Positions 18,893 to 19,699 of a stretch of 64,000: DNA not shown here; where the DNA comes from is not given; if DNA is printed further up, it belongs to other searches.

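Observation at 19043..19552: Stand-alone T6SS baseplate gene tssE (gp25-like) embedded among housekeeping genes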

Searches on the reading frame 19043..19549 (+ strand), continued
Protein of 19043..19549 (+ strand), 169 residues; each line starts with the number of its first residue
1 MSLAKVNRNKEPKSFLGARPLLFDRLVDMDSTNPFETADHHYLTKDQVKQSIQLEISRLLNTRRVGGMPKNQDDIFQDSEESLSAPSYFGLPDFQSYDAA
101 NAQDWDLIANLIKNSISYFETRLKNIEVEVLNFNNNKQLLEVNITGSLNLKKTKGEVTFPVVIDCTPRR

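Call 36: search_solved_structures(query=A1, max_evalue=1, show_alignments=1)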
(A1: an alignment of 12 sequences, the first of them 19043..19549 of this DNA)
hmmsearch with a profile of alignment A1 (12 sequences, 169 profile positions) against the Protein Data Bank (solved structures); distinct sequences matched with E-value up to 1: 1.
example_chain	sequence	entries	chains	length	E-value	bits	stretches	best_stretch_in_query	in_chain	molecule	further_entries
7aeb_S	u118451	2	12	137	0.092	15.6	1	62-159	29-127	Putative tail lysozyme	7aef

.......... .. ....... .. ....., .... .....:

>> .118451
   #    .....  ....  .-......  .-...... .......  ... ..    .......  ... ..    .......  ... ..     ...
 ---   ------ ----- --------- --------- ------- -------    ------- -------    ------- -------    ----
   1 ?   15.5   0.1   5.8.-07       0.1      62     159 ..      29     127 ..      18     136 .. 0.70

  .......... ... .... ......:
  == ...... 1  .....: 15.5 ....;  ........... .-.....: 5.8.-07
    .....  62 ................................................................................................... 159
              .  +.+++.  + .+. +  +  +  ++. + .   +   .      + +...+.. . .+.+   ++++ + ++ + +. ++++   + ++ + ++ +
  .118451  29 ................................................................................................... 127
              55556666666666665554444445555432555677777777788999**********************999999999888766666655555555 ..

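Call 37: find_homologous_proteins(query=L011:10873-13035:-)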
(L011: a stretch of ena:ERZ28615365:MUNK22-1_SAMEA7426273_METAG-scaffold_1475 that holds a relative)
Query L011:10873-13035:- (721 aa): 5867 proteins with E <= 0.001 among 8000 candidates; the best 120 are listed.
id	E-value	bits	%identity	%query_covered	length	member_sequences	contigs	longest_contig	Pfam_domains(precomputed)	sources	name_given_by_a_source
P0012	0.0e+0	1542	93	100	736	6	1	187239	PF04717.19,PF20093.6,PF22178.4,PF05954.18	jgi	jgi:type VI secretion system secreted protein VgrG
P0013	0.0e+0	1344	82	100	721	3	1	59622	PF04717.19,PF12059.14,PF20093.6,PF22178.4,PF05954.18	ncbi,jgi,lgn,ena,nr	ncbi:MAG: hypothetical protein COY39_04530 [Alphaproteobacteria bacterium CG_4_10_14_0_8_um_filter_3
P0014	0.0e+0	1300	79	100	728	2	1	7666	PF04717.19,PF12059.14,PF20093.6,PF22178.4,PF05954.18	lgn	-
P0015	3.7e-254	864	51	100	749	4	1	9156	PF04717.19,PF20093.6,PF22178.4,PF05954.18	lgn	-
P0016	1.7e-247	842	52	96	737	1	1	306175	PF04717.19,PF20093.6,PF22178.4,PF05954.18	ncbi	ncbi:MAG: hypothetical protein HEEMFOPI_00148 [Holosporales bacterium]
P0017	1.1e-243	829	51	95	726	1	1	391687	PF04717.19,PF22178.4,PF05954.18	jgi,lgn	jgi:type VI secretion system secreted protein VgrG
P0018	4.6e-243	827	51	96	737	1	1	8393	PF04717.19,PF10106.15,PF20093.6,PF22178.4,PF05954.18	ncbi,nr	ncbi:MAG: type VI secretion system tip protein VgrG [Proteobacteria bacterium]|nr:type VI secretion 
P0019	8.2e-243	826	52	100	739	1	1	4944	PF04717.19,PF10106.15,PF22178.4,PF05954.18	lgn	-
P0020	8.7e-227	773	50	100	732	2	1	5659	PF04717.19,PF22178.4,PF05954.18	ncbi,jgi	jgi:type VI secretion system secreted protein VgrG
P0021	6.1e-226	770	50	100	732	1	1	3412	PF04717.19,PF10106.15,PF22178.4,PF05954.18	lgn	-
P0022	1.9e-224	765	49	95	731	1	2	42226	PF04717.19,PF22178.4,PF05954.18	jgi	jgi:type VI secretion system secreted protein VgrG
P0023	4.1e-219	748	81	57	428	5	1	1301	PF04717.19,PF20093.6,PF22178.4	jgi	-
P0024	1.2e-173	597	41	100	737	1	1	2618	PF04717.19,PF20093.6,PF22178.4,PF05954.18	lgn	-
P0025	8.4e-167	575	42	100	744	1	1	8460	PF04717.19,PF22178.4,PF05954.18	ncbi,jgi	jgi:type VI secretion system secreted protein VgrG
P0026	2.0e-165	570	44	89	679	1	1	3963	PF04717.19,PF22178.4,PF05954.18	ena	-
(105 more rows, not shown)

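Call 38: find_encoding_contigs(protein=P0013, flank=10000, max_places=8)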
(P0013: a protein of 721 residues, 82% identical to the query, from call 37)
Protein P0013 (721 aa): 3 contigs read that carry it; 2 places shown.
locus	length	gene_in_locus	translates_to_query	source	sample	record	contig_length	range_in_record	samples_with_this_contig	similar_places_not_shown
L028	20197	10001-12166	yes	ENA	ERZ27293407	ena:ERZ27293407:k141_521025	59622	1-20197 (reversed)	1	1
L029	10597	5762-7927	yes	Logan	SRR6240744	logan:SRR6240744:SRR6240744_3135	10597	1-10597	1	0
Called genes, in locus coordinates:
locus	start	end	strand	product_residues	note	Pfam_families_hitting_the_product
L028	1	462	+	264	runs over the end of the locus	PF00535:Glycos_transf_2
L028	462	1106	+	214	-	PF00923:TAL_FSA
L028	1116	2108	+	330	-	PF04307:YdjM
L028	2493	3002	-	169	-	PF05433:Rick_17kDa_Anti (weak)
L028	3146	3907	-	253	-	PF01513:NAD_kinase (weak), PF20143:NAD_kinase_C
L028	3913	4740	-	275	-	PF10609:ParA (weak), PF13614:AAA_31, PF01656:CbiA, PF09140:MipZ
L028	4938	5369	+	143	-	PF10768:FliX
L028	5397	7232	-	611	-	PF00305:Lipoxygenase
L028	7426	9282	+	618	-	PF13522:GATase_6, PF13537:GATase_7, PF01380:SIS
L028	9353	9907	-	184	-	PF18306:LDcluster4, PF03641:Lysine_decarbox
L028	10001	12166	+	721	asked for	PF05954:Phage_GPD, PF04717:Phage_base_V, PF20093:DUF6484 (weak), PF22178:Gp5_trimer_C, PF12059:DUF3540 (weak)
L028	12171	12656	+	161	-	PF02075:RuvC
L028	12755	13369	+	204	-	PF00163:Ribosomal_S4, PF01479:S4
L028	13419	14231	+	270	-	PF00557:Peptidase_M24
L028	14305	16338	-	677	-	PF00912:Transgly, PF00905:Transpeptidase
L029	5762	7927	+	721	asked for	PF05954:Phage_GPD, PF04717:Phage_base_V, PF20093:DUF6484 (weak), PF22178:Gp5_trimer_C, PF12059:DUF3540 (weak)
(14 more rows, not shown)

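Call 39: find_encoding_contigs(protein=P0012, flank=10000, max_places=4)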
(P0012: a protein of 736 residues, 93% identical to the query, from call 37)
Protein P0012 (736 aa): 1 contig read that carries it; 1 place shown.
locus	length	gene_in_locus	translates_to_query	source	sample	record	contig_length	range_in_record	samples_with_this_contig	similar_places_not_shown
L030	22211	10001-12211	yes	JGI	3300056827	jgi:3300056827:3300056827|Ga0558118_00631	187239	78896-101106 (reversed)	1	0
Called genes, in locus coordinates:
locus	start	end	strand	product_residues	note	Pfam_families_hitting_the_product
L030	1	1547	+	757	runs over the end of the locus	-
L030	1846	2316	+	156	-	PF13340:DUF4096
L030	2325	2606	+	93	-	PF01609:DDE_Tnp_1, PF13359:DDE_Tnp_4, PF13586:DDE_Tnp_1_2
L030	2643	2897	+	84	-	PF03050:DDE_Tnp_IS66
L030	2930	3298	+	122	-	PF03050:DDE_Tnp_IS66, PF13817:DDE_Tnp_IS66_C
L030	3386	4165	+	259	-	PF07724:AAA_2 (weak), PF00004:AAA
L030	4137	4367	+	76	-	-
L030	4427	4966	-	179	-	PF05433:Rick_17kDa_Anti (weak)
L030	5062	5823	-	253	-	PF01513:NAD_kinase, PF20143:NAD_kinase_C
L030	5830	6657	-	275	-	PF10609:ParA (weak), PF01656:CbiA, PF09140:MipZ, PF13614:AAA_31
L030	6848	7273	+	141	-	PF10768:FliX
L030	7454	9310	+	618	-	PF13522:GATase_6, PF13537:GATase_7, PF01380:SIS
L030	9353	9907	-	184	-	PF18306:LDcluster4, PF03641:Lysine_decarbox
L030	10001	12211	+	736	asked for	PF05954:Phage_GPD, PF04717:Phage_base_V, PF20093:DUF6484 (weak), PF22178:Gp5_trimer_C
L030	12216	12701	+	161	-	PF02075:RuvC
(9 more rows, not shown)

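Call 43: list_cluster_members(proteins=[window:19043-19549:+, P0013])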
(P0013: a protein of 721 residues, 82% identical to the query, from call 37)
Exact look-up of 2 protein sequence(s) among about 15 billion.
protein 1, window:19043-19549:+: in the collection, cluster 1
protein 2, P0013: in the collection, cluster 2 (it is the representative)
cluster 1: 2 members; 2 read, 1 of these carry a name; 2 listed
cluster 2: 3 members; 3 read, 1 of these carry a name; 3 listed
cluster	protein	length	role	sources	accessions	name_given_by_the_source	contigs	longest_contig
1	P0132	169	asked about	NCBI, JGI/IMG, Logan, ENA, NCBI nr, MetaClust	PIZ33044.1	MAG: type VI secretion system baseplate subunit TssE [Alphaproteobacteria bacterium ... | \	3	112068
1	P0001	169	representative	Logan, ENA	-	-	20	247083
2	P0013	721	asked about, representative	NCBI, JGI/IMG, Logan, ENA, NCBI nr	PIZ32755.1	MAG: hypothetical protein COY39_04530 [Alphaproteobacteria bacterium ...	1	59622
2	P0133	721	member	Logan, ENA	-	-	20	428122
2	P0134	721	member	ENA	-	-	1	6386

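Call 45: find_related_loci(query=A2, collection=viral_contigs, flank=10000)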
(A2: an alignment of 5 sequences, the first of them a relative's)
Query A2 (451 aa) in viral_contigs; peptide patterns used: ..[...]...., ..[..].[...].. (x = any residue, [..] = any of these).
109 stretches matched a pattern, but none encodes a relative of the query by tblastn (E <= 1e-3).

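Call 46: find_encoding_contigs(protein=P0017, flank=10000, max_places=1)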
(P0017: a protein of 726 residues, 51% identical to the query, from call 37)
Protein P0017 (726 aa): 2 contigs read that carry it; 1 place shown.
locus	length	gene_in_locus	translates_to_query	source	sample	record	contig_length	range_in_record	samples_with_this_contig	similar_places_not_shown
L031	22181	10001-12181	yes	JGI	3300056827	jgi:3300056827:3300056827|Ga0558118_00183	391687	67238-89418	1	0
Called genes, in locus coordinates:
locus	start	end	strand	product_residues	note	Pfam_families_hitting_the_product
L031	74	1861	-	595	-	PF13292:DXP_synthase_N, PF02779:Transket_pyr, PF02780:Transketolase_C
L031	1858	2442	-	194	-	-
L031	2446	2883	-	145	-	PF00430:ATP-synt_B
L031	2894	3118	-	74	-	PF00137:ATP-synt_C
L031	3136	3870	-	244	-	PF00119:ATP-synt_A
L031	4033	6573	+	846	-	-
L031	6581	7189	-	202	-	PF00578:AhpC-TSA, PF08534:Redoxin, PF10417:1-cysPrx_C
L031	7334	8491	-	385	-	-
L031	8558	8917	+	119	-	PF01710:HTH_Tnp_IS630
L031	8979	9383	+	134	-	PF13358:DDE_3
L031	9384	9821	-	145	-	-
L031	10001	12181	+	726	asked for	PF05954:Phage_GPD, PF04717:Phage_base_V, PF22178:Gp5_trimer_C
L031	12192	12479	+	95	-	PF03795:YCII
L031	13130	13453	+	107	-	PF00111:Fer2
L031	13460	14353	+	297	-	PF02653:BPD_transp_2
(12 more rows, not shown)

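Call 47: find_encoding_contigs(protein=P0016, flank=10000, max_places=1)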
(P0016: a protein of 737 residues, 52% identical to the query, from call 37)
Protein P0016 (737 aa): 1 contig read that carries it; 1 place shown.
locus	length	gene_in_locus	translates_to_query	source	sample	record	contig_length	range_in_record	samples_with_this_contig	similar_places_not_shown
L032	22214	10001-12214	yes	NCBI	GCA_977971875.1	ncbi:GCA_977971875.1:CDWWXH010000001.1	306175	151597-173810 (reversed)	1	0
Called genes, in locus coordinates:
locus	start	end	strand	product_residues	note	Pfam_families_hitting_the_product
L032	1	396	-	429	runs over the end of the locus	PF07690:MFS_1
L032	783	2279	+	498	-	-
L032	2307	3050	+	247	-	-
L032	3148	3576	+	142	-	PF07486:Hydrolase_2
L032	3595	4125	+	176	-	-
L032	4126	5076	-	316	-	PF00056:Ldh_1_N, PF02866:Ldh_1_C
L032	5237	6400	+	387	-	PF00226:DnaJ, PF01556:DnaJ_C, PF00684:DnaJ_CXXCXGXG, PF27439:DnaJ_C_2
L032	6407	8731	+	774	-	PF13491:FtsK_4TM, PF17854:FtsK_alpha, PF01580:FtsK_SpoIIIE, PF09397:FtsK_gamma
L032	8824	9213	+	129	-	PF00072:Response_reg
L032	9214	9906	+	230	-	PF04344:CheZ (weak)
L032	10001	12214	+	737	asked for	PF05954:Phage_GPD, PF04717:Phage_base_V, PF20093:DUF6484 (weak), PF22178:Gp5_trimer_C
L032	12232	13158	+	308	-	-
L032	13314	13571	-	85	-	PF01016:Ribosomal_L27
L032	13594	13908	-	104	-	PF00829:Ribosomal_L21p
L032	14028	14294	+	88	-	PF01313:Bac_export_3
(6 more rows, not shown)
